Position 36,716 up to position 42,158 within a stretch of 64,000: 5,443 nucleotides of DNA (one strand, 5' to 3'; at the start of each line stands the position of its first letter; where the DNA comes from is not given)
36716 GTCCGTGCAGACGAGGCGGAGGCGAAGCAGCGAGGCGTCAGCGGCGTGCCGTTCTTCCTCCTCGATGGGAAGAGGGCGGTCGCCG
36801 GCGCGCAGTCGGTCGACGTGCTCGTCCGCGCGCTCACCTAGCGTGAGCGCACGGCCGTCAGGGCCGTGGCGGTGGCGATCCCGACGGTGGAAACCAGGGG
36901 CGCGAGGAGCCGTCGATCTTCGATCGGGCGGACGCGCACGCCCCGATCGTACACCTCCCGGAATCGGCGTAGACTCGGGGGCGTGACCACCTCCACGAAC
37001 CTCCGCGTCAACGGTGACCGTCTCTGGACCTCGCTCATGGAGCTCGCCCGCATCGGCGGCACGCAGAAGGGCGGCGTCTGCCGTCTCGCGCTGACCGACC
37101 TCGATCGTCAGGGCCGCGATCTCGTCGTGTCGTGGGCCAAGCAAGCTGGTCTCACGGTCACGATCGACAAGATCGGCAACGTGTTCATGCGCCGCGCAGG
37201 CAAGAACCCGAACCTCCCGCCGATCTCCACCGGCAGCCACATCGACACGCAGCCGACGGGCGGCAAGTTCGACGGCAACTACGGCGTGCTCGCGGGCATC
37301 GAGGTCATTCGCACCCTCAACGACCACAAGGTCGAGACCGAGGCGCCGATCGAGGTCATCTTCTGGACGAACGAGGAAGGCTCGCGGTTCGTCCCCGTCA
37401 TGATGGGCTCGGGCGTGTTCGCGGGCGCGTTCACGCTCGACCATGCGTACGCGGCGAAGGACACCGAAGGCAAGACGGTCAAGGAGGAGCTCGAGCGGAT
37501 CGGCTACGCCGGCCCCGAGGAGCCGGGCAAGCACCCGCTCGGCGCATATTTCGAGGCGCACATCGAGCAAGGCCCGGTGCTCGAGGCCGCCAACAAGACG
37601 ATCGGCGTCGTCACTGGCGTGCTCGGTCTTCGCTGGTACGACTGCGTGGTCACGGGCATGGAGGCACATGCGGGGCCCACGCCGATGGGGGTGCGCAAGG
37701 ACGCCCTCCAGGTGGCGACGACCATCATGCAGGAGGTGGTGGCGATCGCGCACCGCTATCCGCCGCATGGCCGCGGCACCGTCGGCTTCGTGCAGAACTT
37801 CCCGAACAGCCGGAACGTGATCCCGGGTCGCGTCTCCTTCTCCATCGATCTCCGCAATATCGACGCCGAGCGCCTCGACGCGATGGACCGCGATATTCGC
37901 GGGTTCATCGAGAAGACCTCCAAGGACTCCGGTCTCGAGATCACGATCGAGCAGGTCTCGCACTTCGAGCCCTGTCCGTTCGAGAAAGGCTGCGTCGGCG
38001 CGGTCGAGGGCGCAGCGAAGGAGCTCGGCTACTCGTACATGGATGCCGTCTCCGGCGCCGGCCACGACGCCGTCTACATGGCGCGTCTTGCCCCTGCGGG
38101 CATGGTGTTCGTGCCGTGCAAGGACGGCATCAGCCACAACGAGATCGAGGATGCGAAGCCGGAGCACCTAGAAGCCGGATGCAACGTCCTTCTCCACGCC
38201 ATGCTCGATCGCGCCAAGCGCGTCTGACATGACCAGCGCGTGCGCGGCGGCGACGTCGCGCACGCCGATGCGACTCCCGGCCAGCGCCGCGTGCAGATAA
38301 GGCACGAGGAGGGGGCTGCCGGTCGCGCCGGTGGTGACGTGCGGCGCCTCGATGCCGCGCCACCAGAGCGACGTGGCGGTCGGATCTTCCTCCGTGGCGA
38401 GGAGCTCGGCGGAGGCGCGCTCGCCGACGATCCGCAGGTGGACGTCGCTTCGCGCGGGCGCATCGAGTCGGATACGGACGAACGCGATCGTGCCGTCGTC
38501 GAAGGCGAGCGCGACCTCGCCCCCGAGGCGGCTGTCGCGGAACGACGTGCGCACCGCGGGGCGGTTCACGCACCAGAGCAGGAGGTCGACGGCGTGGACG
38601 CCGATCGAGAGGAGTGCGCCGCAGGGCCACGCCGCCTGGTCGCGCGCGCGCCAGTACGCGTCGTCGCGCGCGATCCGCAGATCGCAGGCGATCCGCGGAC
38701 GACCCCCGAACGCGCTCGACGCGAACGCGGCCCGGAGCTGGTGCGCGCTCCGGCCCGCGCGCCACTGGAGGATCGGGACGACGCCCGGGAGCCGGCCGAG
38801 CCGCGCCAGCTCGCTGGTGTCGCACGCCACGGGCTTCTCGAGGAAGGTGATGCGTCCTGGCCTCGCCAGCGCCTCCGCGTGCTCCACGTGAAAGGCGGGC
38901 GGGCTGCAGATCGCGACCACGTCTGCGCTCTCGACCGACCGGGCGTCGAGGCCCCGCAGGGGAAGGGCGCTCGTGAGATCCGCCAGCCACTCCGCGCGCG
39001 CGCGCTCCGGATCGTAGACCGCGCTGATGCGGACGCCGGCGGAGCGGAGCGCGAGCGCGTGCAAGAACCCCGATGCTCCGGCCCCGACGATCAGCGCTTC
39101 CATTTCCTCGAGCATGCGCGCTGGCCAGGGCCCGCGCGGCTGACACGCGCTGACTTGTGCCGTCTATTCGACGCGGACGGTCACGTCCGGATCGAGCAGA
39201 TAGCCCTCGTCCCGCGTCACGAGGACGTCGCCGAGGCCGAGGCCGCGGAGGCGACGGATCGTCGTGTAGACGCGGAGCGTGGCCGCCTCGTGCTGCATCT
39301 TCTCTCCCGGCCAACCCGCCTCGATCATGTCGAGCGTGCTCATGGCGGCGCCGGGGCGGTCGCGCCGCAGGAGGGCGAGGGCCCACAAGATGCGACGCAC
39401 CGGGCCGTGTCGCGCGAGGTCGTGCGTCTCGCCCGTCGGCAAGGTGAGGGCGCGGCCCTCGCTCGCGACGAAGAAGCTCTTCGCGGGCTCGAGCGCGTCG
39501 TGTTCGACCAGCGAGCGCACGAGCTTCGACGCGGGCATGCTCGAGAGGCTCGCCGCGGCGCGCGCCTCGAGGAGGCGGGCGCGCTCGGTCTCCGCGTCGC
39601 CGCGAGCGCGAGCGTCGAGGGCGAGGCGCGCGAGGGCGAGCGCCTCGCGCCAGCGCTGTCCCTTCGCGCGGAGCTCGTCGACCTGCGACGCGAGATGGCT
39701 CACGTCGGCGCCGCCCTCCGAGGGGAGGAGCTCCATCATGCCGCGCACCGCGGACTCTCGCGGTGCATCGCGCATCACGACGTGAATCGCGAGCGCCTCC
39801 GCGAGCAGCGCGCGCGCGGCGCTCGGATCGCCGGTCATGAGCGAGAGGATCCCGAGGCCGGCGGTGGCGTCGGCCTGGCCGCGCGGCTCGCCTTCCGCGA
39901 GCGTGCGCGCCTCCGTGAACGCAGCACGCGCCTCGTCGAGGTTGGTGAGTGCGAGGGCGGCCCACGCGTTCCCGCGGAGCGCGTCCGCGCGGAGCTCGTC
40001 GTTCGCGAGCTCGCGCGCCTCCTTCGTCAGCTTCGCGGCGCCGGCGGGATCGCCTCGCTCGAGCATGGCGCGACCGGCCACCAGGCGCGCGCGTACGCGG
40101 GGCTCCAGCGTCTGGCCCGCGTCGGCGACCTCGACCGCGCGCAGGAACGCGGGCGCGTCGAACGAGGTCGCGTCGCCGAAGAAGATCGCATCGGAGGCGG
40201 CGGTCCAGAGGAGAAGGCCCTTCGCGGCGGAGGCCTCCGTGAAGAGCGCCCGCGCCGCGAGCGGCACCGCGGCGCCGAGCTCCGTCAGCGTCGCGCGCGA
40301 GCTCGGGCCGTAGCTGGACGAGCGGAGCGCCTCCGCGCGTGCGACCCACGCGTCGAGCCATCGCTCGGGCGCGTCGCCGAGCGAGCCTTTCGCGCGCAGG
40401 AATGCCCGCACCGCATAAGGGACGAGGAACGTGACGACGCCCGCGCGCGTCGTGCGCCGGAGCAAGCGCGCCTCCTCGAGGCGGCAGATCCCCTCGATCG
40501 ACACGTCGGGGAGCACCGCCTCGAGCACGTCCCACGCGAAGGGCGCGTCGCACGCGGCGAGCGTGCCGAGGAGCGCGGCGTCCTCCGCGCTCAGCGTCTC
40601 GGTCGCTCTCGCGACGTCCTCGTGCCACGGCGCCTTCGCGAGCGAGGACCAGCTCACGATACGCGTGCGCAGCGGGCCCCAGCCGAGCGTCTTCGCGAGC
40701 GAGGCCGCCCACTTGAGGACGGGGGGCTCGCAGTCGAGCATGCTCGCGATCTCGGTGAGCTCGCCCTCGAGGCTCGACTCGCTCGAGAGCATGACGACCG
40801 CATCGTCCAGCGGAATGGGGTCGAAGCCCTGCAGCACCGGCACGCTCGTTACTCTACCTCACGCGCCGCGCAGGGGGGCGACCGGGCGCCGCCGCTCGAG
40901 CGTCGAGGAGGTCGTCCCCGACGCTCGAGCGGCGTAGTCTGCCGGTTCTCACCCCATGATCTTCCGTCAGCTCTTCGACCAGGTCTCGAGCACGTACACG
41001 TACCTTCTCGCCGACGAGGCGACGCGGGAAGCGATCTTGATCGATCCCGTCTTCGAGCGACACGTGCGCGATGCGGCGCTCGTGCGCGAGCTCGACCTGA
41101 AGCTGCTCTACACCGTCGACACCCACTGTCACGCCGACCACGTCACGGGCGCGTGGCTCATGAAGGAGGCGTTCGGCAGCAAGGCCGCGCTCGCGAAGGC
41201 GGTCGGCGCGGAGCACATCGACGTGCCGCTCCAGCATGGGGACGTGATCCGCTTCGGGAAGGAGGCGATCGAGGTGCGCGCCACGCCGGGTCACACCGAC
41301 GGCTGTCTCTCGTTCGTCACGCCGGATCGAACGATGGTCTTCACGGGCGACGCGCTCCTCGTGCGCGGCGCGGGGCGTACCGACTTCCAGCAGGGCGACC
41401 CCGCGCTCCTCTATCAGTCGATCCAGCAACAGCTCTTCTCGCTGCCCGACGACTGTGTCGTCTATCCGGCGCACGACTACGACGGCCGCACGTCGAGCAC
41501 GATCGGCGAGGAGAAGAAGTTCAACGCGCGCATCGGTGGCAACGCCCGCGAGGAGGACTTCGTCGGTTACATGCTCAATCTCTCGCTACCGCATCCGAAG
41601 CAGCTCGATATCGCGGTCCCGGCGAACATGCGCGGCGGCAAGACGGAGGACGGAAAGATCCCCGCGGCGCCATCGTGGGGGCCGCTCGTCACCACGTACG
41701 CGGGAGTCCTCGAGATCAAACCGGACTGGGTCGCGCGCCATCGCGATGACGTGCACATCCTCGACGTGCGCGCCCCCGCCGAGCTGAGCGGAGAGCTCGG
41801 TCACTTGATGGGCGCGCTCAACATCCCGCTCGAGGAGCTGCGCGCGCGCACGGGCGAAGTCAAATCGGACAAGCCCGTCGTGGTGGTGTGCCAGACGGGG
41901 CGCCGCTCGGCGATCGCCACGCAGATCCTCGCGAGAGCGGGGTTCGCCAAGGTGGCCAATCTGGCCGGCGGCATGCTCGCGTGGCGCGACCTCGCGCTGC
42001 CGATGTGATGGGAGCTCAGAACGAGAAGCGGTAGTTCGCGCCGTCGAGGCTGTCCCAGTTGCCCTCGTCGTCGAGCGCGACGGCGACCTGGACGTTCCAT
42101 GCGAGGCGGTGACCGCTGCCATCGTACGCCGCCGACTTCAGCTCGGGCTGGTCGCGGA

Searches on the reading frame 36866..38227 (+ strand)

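Call 74: search_protein_families(library=pfam, proteins=[window:36866-38227:+], max_evalue=0.001)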
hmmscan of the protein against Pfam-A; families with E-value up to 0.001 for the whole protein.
window:36866-38227:+ (453 aa): 3 families
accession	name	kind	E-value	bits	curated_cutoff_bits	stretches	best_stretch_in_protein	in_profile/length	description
PF01546.33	Peptidase_M20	-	5.4e-30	105.3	24.6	1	123-447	3-205/206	Peptidase family M20/M25/M40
PF07687.19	M20_dimer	-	1.4e-06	28.7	21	1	252-353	3-104/107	Peptidase dimerisation domain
PF04389.22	Peptidase_M28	-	2.5e-05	24.5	21.3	1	105-186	1-77/193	Peptidase family M28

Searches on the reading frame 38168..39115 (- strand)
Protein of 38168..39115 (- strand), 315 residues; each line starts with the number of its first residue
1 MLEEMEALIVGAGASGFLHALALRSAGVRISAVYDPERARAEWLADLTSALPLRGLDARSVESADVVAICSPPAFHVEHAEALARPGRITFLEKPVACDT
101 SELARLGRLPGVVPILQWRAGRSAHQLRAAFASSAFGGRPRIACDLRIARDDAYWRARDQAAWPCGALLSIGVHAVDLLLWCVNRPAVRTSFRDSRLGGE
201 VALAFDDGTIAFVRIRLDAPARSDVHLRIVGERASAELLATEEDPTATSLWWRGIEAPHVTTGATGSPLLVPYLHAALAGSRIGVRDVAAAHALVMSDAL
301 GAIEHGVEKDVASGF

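Call 74: search_protein_families(library=pfam, proteins=[window:38168-39115:-], max_evalue=0.001)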
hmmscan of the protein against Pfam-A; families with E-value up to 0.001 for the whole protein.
window:38168-39115:- (315 aa): 2 families
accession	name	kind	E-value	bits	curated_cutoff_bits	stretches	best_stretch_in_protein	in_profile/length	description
PF01408.29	GFO_IDH_MocA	-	6.4e-12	46.6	24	1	7-107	3-106/120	Oxidoreductase family, NAD-binding Rossmann fold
PF22725.1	GFO_IDH_MocA_C3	-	6e-08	33.2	27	1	126-236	3-123/124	GFO/IDH/MocA C-terminal domain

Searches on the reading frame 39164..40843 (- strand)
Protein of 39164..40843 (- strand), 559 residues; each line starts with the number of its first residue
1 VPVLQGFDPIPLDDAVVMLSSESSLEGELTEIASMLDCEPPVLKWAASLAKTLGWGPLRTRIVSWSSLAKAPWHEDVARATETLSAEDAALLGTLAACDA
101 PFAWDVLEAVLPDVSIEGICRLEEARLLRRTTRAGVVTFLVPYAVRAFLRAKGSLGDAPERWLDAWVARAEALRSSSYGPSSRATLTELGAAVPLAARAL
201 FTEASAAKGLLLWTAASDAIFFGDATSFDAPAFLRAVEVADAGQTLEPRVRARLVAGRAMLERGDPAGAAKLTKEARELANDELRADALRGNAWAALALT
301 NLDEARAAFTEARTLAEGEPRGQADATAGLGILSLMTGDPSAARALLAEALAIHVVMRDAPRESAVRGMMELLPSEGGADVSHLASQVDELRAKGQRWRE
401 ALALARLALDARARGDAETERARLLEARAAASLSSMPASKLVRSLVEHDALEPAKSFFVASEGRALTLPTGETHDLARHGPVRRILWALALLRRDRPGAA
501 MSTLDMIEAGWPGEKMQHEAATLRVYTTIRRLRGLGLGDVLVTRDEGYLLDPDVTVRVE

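Call 74: search_protein_families(library=pfam, proteins=[window:39164-40843:-], max_evalue=0.001)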
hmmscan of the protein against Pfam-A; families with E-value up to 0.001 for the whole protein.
window:39164-40843:- (559 aa): 3 families
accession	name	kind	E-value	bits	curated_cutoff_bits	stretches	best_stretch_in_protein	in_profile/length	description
PF13424.12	TPR_12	-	0.00011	22.7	30.1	1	288-353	5-74/77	Tetratricopeptide repeat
PF07719.23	TPR_2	-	0.00013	22.3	27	0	286-316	1-31/34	Tetratricopeptide repeat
PF13432.12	TPR_16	-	0.00015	22.6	32.7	0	256-320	3-65/65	Tetratricopeptide repeat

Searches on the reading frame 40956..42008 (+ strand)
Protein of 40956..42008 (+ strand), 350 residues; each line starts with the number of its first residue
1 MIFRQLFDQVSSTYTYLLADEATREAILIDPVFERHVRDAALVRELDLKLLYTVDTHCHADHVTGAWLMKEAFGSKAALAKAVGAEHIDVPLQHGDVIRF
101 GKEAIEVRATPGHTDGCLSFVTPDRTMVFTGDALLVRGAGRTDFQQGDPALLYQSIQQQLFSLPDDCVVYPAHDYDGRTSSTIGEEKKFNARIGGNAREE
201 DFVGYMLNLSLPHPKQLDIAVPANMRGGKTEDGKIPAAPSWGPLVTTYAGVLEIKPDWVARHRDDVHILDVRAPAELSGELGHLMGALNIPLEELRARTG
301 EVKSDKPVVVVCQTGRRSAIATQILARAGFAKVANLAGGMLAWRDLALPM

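Call 3: search_protein_families(library=pfam, proteins=[window:40956-42008:+], max_evalue=0.1)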
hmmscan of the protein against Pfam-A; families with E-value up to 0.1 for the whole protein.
window:40956-42008:+ (350 aa): 3 families
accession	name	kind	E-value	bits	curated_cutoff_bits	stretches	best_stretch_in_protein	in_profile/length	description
PF00753.33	Lactamase_B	-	2.2e-20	73.9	22.7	1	12-173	5-196/196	Metallo-beta-lactamase superfamily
PF00581.25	Rhodanese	-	2.9e-17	63.4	22.2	1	256-344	2-100/102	Rhodanese-like domain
PF12706.13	Lactamase_B_2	-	0.00096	19.2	27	1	27-111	3-89/200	Beta-lactamase superfamily domain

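Call 4: search_protein_families(library=ncbifam, proteins=[window:40956-42008:+], max_evalue=0.1)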
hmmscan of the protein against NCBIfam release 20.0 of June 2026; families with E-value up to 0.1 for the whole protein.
window:40956-42008:+ (350 aa): 36 families (the best 25 are shown)
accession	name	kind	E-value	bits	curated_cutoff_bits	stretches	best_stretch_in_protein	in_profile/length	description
TIGR03413.1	GSH_gloB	equivalog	1.5e-30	106.4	200.8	1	10-175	7-166/248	hydroxyacylglutathione hydrolase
NF040641.1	bifunc_ST_SDO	equivalog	1.1e-26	93.7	625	2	91-230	261-405/423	bifunctional sulfur transferase/dioxygenase Blh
NF007597.0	PRK10241.1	equivalog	6.9e-15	55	421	1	12-175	11-167/251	hydroxyacylglutathione hydrolase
NF006444.0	PRK08762.1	equivalog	2.5e-14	52.7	449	1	253-350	16-114/387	molybdopterin-synthase adenylyltransferase MoeB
NF041804.1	MBL_fold_SolJ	exception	1.2e-13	50.8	350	1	15-190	20-195/224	solanimycin biosynthesis MBL-fold hydrolase SolJ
NF045521.1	rhoda_near_glyco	subfamily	5.5e-12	45.7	145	1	251-345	17-110/144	rhodanese homology domain-containing protein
NF007627.0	PRK10287.1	equivalog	9.9e-11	41.8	102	1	267-339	22-93/104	thiosulfate sulfurtransferase PspE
NF005902.0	PRK07878.1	equivalog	1.2e-10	40.9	647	1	263-344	301-382/392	adenylyltransferase/sulfurtransferase MoeZ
TIGR02981.1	phageshock_pspE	exception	1.1e-09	38.5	126.3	1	267-338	20-91/101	thiosulfate sulfurtransferase PspE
NF001195.0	PRK00162.1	equivalog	3.1e-09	37.1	102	1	261-346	16-99/108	thiosulfate sulfurtransferase GlpE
NF012229.1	bla_class_B_core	domain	1.7e-08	34.7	100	1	23-123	23-139/139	metallo-beta-lactamase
NF033105.1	bla_subclass_B3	equivalog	2.4e-08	33.6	240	1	88-124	121-157/257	subclass B3 metallo-beta-lactamase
NF005646.0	PRK07411.1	equivalog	1.7e-07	30.7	633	1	259-344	293-380/390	molybdopterin-synthase adenylyltransferase MoeB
NF041203.1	rhodanese_LYCAU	equivalog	1.8e-07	30.8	115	1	263-349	34-122/126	rhodanese-related (seleno)protein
NF001133.1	PRK00142.1-1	equivalog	1.5e-06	28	170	1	262-343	118-203/229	oxygen-dependent tRNA uridine(34) hydroxylase TrhO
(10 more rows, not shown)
